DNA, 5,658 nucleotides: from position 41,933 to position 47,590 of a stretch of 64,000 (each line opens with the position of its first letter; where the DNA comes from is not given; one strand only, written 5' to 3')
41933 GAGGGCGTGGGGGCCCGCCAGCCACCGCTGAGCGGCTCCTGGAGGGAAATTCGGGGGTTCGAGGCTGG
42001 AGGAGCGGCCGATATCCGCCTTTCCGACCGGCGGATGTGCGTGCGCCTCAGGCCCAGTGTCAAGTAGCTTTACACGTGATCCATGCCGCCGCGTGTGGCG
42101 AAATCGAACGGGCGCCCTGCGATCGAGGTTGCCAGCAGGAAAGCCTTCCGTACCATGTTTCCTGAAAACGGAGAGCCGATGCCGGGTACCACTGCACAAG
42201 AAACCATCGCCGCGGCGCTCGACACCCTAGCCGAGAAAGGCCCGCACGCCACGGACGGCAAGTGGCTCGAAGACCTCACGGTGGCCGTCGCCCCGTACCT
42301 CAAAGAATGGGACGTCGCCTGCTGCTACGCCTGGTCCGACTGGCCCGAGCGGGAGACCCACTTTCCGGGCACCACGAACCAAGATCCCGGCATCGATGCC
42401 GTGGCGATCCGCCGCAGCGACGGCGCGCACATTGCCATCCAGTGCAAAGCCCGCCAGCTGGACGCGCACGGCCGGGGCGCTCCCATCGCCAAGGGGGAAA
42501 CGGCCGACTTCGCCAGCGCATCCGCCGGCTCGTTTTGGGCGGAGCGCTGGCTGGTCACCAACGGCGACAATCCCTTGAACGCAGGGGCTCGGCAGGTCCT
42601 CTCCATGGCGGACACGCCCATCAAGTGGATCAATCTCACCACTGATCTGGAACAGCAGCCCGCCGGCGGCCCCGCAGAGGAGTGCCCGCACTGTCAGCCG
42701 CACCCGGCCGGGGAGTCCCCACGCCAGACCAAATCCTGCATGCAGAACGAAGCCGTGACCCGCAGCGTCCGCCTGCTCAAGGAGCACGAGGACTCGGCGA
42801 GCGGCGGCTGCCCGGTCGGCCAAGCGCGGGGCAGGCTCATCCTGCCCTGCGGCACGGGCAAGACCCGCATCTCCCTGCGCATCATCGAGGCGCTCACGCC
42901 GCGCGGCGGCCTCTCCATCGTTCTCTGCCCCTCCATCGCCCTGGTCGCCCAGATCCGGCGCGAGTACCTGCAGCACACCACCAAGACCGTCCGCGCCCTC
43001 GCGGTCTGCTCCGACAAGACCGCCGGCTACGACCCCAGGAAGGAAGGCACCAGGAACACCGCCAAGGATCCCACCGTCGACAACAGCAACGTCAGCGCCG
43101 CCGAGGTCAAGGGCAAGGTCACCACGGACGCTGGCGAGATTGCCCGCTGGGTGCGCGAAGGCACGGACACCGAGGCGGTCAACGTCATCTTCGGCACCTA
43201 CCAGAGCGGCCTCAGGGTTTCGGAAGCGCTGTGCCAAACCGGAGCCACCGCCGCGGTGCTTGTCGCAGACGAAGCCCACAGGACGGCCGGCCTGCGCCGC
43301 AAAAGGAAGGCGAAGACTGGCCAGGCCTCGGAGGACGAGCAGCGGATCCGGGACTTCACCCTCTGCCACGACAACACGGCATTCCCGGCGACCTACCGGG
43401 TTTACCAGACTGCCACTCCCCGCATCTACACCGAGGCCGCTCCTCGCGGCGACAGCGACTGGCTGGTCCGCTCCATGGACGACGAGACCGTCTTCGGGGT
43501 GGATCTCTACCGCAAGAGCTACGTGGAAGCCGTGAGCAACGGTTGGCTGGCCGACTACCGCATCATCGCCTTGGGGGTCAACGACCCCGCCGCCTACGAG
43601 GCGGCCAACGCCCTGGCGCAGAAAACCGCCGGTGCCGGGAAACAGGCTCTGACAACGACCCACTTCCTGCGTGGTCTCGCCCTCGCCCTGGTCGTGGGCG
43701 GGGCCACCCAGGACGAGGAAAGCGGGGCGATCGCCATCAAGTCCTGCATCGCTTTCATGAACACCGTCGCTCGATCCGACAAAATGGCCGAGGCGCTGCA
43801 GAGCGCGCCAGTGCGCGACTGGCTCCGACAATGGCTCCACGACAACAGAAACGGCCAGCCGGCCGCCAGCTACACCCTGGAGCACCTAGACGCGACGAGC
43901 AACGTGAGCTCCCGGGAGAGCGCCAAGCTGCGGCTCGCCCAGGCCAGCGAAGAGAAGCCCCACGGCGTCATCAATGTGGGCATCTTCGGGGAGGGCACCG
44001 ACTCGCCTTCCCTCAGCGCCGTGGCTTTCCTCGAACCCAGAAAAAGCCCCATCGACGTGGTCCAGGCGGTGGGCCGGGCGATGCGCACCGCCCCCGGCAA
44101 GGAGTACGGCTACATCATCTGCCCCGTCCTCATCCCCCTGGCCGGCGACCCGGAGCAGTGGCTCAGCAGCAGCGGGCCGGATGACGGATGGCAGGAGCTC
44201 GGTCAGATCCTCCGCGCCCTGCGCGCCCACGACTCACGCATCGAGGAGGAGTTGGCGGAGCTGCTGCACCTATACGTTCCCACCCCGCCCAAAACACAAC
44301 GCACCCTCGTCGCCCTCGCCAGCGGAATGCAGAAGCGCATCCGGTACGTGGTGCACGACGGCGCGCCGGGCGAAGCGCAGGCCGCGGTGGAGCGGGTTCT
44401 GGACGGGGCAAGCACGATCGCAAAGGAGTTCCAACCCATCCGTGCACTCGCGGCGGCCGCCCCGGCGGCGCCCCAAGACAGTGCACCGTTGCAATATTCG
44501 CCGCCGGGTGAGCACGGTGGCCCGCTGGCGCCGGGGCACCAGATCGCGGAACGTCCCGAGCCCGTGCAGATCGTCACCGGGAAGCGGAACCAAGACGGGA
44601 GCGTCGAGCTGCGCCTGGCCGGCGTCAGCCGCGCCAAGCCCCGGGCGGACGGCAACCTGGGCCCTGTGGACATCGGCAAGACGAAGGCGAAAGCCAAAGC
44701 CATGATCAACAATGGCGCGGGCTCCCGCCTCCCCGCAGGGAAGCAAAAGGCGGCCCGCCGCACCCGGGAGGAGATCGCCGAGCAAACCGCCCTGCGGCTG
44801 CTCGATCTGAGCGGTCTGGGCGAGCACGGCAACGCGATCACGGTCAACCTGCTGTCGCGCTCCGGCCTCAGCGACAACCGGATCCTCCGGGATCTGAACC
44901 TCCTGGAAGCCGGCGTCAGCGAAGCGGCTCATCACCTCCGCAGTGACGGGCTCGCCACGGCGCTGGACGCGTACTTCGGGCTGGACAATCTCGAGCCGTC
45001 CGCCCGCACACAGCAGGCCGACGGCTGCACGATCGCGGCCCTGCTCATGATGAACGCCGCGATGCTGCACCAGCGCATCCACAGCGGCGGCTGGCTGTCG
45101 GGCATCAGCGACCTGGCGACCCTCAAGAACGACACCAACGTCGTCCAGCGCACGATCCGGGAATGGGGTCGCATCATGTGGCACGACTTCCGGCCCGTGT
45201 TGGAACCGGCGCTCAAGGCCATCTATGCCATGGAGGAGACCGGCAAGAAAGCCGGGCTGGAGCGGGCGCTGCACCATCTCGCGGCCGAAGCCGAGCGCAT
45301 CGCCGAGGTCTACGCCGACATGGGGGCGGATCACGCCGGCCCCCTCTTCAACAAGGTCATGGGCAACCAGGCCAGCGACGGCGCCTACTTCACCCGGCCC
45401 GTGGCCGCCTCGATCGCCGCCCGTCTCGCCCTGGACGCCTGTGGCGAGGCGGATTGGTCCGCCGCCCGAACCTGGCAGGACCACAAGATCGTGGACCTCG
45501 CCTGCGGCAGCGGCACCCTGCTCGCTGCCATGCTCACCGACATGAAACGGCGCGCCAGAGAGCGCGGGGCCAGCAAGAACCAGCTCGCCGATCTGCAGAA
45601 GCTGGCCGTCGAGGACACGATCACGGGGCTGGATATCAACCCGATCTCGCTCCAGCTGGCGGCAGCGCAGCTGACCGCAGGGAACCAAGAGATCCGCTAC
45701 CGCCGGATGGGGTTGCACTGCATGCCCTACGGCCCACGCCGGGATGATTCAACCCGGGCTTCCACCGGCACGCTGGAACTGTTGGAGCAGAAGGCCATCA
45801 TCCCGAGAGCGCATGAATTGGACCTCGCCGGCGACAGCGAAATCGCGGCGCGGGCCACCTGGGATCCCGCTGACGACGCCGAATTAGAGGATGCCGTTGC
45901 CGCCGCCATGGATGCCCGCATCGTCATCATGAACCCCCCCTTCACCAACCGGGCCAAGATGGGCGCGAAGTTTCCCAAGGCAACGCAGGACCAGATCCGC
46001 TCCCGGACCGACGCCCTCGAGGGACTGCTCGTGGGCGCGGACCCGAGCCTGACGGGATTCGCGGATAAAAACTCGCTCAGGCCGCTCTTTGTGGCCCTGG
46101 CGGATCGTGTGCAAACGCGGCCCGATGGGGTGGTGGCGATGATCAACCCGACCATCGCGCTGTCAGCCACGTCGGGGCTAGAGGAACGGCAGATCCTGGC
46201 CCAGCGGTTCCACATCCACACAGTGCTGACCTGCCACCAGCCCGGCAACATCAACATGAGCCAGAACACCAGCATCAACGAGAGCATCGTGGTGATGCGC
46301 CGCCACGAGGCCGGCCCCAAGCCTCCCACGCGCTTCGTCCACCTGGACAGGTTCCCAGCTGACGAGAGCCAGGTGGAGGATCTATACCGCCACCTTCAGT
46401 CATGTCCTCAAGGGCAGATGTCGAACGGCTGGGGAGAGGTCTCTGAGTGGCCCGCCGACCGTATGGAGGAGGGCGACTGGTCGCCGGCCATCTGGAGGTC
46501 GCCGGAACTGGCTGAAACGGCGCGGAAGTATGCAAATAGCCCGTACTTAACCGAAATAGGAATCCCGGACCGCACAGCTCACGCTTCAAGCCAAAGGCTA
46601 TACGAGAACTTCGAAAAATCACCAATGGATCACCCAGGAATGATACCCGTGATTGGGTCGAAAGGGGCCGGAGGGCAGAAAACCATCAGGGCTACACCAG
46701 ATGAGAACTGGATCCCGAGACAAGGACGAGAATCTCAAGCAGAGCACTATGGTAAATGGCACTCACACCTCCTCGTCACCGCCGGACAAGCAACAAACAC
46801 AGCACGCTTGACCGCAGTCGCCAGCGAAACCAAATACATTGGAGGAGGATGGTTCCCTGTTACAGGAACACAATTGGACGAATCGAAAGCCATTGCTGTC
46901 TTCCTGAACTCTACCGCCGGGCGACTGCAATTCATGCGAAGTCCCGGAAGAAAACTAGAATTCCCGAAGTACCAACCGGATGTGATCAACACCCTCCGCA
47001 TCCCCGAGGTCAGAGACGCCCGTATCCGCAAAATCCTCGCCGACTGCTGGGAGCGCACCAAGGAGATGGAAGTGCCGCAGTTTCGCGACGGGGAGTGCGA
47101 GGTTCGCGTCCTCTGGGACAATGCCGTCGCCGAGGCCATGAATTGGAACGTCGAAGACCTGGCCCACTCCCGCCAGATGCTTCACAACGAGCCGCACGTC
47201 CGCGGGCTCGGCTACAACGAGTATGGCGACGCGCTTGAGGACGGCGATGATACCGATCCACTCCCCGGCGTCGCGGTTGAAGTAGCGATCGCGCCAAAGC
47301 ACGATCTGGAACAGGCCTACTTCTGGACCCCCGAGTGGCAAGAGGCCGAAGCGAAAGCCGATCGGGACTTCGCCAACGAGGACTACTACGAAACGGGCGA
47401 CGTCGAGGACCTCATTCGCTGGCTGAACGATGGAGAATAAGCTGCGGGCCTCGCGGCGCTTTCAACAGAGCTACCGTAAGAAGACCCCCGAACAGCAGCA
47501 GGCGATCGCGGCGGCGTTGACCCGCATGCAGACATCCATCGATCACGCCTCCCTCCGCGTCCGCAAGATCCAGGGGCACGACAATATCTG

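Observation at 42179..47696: Large single-chain Type ISP-like RM enzyme with an AT-richer C-terminal target recognition domain, directly overlapped by a RelE/ParE-like gene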

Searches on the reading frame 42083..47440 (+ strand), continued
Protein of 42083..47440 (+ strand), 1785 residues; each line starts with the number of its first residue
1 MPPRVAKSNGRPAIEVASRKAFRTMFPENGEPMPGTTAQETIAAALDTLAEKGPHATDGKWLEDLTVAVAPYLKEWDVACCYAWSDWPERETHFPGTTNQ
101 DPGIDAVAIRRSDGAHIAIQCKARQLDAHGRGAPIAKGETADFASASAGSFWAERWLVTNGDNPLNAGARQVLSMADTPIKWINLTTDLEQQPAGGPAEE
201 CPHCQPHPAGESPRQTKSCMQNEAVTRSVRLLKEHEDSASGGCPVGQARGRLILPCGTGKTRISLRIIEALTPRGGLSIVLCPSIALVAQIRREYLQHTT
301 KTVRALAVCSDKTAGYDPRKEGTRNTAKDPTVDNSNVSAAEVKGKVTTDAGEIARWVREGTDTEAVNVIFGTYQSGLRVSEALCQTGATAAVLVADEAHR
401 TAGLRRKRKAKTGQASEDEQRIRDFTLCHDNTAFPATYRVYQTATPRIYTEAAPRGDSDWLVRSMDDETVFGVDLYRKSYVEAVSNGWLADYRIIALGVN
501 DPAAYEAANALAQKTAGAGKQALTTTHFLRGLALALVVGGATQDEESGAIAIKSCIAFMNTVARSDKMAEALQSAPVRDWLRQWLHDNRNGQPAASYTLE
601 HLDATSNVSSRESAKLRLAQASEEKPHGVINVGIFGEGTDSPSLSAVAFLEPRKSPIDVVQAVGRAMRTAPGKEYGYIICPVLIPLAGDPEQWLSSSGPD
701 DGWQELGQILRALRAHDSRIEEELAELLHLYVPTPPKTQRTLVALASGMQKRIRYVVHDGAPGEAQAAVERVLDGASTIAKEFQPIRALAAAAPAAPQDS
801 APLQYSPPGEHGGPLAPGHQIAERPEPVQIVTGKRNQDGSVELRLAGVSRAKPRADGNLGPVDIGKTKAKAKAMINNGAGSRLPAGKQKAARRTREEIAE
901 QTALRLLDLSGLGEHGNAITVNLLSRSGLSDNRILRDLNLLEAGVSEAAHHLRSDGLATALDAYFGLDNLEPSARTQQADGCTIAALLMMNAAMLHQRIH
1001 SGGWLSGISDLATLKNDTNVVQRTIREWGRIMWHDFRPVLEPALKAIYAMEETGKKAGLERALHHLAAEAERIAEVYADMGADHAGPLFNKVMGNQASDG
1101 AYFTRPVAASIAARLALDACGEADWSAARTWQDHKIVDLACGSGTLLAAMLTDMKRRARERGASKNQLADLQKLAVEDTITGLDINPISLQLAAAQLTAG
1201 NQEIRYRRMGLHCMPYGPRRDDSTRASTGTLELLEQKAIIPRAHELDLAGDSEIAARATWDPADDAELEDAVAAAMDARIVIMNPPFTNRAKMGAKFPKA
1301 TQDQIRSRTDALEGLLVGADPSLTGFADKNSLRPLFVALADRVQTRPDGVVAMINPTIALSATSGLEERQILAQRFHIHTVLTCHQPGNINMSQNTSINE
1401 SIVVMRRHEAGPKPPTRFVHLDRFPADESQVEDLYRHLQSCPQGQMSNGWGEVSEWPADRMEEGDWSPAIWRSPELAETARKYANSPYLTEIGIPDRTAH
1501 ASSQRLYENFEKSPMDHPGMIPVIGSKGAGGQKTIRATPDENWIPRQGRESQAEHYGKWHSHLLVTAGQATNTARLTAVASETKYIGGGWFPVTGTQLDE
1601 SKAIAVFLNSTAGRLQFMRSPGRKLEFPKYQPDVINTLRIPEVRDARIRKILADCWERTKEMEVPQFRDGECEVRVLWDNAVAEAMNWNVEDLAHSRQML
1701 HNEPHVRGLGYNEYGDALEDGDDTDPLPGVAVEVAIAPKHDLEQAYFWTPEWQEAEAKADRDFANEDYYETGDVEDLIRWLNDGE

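Call 60: search_protein_families(library=pfam, proteins=[L007:13071-13397:+, L008:13388-13795:+], max_evalue=0.05)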
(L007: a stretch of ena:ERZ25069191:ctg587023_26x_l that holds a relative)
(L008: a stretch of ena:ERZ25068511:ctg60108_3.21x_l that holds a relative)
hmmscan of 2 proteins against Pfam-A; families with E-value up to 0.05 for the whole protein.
L007:13071-13397:+ (109 aa): 0 families

L008:13388-13795:+ (136 aa): 1 family
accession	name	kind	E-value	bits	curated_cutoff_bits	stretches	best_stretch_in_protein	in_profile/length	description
PF24738.1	DUF7689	-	3.6e-38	131.3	22.6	1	10-132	1-117/118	Domain of unknown function (DUF7689)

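Call 84: find_encoding_contigs(protein=P0023, flank=6000, max_places=1)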
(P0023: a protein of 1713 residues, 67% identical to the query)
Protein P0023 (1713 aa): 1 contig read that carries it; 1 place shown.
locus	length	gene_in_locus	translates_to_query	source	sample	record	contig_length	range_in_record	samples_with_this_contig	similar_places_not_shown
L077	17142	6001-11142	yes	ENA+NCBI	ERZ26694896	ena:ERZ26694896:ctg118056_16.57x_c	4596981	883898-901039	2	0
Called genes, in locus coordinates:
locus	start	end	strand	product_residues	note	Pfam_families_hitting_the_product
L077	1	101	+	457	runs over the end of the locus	PF00202:Aminotran_3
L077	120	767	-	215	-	PF01541:GIY-YIG (weak)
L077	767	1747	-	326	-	PF00145:DNA_methylase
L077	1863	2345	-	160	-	PF03852:Vsr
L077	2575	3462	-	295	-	PF00528:BPD_transp_1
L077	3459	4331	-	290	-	PF00528:BPD_transp_1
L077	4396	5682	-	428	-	PF01547:SBP_bac_1, PF13416:SBP_bac_8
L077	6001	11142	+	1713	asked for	PF13156:Mrr_cat_2, PF04851:ResIII, PF00270:DEAD (faint)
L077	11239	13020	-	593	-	PF00884:Sulfatase, PF01663:Phosphodiest, PF16347:SGSH_C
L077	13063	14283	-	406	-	PF05496:RuvB_N, PF00158:Sigma54_activat (faint), PF00004:AAA, PF07724:AAA_2 (weak), PF07728:AAA_5, PF13173:AAA_14 (weak), PF16193:AAA_assoc_2, PF12002:MgsA_C, +3 more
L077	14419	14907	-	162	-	PF12867:DinB_2, PF11716:MDMPI_N (weak)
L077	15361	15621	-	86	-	-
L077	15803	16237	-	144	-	-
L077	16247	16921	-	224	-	-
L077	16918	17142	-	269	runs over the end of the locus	PF00005:ABC_tran, PF13304:AAA_21 (faint)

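Call 85: find_encoding_contigs(protein=P0083, flank=6000, max_places=1)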
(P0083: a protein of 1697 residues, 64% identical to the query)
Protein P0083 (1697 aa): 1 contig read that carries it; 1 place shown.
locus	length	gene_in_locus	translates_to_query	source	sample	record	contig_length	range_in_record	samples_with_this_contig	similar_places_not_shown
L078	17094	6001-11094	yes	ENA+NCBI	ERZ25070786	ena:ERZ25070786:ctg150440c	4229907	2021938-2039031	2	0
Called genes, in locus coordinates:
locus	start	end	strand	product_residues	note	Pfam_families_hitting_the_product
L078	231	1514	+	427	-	-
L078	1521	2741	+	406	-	PF00291:PALP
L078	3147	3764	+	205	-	PF14103:DUF4276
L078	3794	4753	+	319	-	PF00248:Aldo_ket_red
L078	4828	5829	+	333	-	PF01408:GFO_IDH_MocA, PF02894:GFO_IDH_MocA_C, PF22725:GFO_IDH_MocA_C3 (faint)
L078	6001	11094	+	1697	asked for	PF13156:Mrr_cat_2, PF04851:ResIII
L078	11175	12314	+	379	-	PF02746:MR_MLE_N, PF13378:MR_MLE_C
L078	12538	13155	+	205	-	PF00583:Acetyltransf_1, PF13508:Acetyltransf_7, PF13673:Acetyltransf_10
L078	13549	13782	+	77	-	-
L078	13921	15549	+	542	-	PF00118:Cpn60_TCP1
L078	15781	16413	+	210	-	PF12840:HTH_20 (weak), PF13412:HTH_24 (faint)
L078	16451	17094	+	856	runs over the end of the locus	-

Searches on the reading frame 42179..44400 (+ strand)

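Call 47: search_solved_structures(query=window:42179-44400:+, max_evalue=1e-10, show_alignments=1)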
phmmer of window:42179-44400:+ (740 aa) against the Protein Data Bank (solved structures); distinct sequences matched with E-value up to 1e-10: 2.
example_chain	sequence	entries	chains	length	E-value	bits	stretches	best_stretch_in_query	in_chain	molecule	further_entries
4xqk_A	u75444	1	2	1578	1.5e-51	178.7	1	63-698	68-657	LlaBIII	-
5ffj_A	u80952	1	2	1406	1.9e-50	175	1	215-698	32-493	Endonuclease and methylase LlaGI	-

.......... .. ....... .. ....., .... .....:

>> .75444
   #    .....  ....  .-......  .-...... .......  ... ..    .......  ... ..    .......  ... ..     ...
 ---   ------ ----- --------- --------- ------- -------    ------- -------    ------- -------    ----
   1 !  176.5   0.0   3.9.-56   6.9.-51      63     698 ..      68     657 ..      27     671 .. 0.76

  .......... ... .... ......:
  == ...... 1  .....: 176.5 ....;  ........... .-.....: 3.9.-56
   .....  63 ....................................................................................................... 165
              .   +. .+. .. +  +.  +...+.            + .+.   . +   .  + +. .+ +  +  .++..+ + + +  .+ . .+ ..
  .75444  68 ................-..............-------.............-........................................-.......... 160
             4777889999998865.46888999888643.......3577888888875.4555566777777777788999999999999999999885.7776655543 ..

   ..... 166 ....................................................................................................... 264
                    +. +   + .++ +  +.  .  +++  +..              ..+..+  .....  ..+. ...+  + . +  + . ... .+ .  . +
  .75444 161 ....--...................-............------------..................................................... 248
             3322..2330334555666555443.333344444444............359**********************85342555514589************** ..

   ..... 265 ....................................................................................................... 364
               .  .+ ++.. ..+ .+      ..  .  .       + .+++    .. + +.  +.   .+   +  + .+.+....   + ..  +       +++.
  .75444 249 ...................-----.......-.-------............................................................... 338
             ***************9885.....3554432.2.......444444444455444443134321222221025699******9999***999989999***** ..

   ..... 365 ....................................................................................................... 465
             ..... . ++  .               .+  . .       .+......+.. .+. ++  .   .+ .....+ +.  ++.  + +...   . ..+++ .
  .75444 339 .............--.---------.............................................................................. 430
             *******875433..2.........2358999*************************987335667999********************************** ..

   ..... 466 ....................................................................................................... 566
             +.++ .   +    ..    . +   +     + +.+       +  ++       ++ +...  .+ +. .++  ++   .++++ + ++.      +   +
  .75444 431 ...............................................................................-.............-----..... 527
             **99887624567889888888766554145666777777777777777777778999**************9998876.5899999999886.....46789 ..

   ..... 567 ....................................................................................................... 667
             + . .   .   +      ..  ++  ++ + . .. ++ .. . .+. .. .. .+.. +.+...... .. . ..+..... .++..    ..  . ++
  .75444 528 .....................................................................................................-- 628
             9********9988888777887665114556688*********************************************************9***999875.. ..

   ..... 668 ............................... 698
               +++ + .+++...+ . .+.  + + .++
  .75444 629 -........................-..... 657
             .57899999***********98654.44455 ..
